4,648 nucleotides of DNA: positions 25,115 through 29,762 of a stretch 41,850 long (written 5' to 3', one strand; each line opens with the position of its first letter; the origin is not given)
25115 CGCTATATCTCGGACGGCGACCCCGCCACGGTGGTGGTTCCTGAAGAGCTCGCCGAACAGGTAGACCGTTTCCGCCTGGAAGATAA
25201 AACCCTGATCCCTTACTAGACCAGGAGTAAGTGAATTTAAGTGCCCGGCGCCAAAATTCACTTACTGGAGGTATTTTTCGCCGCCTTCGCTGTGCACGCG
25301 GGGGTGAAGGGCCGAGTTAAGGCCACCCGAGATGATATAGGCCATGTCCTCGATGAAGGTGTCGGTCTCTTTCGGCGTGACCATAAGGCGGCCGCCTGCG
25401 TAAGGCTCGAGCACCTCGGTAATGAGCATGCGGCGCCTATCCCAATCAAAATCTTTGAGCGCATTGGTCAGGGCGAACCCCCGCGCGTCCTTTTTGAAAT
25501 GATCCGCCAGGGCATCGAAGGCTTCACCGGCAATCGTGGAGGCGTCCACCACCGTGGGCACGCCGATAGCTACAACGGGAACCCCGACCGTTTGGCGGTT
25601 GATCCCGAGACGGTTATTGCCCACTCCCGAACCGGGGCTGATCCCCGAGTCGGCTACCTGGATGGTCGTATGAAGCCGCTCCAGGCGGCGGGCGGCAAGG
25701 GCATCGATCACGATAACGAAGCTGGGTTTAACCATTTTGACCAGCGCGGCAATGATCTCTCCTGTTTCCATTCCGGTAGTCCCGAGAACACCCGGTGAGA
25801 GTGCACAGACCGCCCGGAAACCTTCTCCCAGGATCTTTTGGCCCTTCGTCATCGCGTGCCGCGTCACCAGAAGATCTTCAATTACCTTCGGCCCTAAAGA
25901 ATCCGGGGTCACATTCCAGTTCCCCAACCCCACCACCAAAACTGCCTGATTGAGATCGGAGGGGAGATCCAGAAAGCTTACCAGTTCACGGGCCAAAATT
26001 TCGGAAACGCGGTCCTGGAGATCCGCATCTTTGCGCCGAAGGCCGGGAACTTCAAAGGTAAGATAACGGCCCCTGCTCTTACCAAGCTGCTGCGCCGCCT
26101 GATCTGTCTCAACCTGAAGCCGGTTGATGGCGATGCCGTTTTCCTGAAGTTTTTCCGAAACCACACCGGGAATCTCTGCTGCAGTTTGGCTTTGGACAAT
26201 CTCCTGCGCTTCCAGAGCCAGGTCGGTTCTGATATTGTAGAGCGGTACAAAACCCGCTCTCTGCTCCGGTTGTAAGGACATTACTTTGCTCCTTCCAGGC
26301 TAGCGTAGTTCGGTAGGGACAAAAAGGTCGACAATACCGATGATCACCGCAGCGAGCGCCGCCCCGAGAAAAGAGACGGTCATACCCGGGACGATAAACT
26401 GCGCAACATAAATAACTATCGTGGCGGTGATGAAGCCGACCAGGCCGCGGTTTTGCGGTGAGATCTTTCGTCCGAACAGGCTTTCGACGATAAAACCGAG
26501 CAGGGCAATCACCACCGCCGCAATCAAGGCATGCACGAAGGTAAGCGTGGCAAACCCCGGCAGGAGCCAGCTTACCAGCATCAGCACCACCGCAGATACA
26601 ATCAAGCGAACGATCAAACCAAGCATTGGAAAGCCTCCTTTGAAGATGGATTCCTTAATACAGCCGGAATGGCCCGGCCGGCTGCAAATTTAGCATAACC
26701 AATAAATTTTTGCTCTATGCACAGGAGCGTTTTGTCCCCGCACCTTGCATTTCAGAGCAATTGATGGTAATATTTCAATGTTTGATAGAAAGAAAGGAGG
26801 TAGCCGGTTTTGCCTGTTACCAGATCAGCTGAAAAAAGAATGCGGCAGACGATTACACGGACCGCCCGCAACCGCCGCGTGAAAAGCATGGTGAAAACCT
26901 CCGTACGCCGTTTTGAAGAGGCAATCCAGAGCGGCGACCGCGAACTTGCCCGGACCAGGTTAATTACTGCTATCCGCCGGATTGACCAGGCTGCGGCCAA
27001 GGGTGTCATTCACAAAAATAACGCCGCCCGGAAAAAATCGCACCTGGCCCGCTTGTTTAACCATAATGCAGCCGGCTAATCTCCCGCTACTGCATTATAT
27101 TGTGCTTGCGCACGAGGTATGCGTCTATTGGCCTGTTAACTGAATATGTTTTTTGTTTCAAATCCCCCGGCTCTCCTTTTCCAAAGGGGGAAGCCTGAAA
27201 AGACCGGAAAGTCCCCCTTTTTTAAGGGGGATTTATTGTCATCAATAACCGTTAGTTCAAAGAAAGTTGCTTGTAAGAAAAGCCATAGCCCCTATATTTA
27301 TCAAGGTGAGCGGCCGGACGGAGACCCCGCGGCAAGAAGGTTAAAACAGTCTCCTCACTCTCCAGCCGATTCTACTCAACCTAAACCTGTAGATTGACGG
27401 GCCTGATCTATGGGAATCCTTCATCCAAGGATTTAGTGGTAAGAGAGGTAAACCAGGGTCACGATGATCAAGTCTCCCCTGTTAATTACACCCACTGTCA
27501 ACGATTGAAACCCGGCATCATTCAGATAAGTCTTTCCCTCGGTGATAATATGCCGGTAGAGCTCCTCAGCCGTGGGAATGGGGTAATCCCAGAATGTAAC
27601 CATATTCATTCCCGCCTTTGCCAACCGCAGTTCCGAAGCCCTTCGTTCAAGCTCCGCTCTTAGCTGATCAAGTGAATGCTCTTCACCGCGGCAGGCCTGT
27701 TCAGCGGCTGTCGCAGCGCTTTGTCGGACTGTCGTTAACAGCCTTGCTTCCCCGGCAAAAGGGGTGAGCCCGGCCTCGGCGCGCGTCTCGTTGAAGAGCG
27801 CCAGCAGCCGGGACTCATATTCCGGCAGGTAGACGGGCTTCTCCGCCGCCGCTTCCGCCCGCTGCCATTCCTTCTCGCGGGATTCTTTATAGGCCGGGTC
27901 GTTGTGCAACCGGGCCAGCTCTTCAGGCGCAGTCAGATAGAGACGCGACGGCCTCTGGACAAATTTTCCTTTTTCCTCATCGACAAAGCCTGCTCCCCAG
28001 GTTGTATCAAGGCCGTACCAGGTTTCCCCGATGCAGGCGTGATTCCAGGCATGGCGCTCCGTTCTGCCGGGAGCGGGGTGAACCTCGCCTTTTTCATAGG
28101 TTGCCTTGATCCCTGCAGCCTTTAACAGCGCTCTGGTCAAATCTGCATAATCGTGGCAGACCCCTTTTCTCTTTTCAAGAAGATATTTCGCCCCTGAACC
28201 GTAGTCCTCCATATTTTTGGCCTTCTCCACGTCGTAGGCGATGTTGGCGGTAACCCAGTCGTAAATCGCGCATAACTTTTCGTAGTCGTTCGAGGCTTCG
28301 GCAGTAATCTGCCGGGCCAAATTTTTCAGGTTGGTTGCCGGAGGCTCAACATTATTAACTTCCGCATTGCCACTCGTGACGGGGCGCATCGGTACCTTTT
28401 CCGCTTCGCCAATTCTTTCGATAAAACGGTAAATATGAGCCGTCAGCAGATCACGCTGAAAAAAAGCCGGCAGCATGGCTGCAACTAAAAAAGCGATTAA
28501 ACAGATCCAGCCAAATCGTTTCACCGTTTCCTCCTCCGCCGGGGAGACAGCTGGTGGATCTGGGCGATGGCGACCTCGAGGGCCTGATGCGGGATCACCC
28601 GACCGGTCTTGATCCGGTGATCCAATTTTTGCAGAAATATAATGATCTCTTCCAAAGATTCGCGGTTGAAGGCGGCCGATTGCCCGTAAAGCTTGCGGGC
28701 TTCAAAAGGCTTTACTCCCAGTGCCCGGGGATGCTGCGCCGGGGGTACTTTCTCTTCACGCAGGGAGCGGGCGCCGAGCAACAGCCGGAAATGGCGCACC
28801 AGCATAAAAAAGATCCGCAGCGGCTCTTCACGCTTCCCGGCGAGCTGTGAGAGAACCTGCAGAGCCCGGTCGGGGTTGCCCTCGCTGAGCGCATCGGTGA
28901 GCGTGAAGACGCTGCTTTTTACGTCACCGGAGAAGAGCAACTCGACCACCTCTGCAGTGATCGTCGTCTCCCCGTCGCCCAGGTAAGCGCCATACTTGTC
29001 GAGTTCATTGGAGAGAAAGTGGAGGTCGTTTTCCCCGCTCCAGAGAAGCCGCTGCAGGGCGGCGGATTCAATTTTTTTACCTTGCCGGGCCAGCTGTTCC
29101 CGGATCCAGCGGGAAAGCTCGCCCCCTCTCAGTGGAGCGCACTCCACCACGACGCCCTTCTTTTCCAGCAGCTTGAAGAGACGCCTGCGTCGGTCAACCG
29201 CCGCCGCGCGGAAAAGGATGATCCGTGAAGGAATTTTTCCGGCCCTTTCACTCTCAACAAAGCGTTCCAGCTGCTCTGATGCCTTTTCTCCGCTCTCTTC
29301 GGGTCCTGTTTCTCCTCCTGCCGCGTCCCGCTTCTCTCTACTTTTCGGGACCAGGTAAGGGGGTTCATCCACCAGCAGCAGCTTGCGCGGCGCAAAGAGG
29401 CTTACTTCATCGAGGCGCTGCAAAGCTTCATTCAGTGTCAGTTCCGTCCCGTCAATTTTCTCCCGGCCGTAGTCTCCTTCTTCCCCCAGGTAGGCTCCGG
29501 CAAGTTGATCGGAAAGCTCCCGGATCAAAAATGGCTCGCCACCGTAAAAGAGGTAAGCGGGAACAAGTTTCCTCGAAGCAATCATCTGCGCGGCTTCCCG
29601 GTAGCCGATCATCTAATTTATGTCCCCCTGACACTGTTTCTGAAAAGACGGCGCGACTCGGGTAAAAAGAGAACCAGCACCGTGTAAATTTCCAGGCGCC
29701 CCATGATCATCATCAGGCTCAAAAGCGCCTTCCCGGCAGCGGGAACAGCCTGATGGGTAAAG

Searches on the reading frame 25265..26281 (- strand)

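Call 53: search_protein_families(library=pfam, proteins=[window:25265-26281:-], max_evalue=0.00001)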
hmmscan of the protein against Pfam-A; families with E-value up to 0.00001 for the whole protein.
window:25265-26281:- (339 aa): 1 family
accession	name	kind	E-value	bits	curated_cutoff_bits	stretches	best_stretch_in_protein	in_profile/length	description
PF03418.19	Peptidase_A25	-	1.6e-102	343.5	27.8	2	23-267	2-251/353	Germination protease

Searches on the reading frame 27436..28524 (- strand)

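Call 53: search_protein_families(library=pfam, proteins=[window:27436-28524:-], max_evalue=0.00001)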
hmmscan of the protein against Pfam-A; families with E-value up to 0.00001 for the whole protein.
window:27436-28524:- (363 aa): 2 families
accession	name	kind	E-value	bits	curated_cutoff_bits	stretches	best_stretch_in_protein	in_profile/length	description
PF01841.26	Transglut_core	-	1.7e-20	73.8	23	1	67-173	1-107/108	Transglutaminase-like superfamily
PF04473.18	DUF553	-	1.3e-12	47.8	20.5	1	65-143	2-84/140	Transglutaminase-like domain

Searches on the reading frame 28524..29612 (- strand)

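Call 53: search_protein_families(library=pfam, proteins=[window:28524-29612:-], max_evalue=0.00001)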
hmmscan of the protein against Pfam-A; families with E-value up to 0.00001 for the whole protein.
window:28524-29612:- (363 aa): 2 families
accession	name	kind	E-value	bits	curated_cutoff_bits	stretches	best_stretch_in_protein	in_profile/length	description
PF21694.2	DNA_pol3_delta_C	-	2.5e-26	92.5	27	1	233-351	2-120/121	DNA polymerase III delta subunit, C-terminal domain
PF06144.19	DNA_pol3_delta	-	1.1e-10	42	21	1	20-158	1-123/124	DNA polymerase III, delta subunit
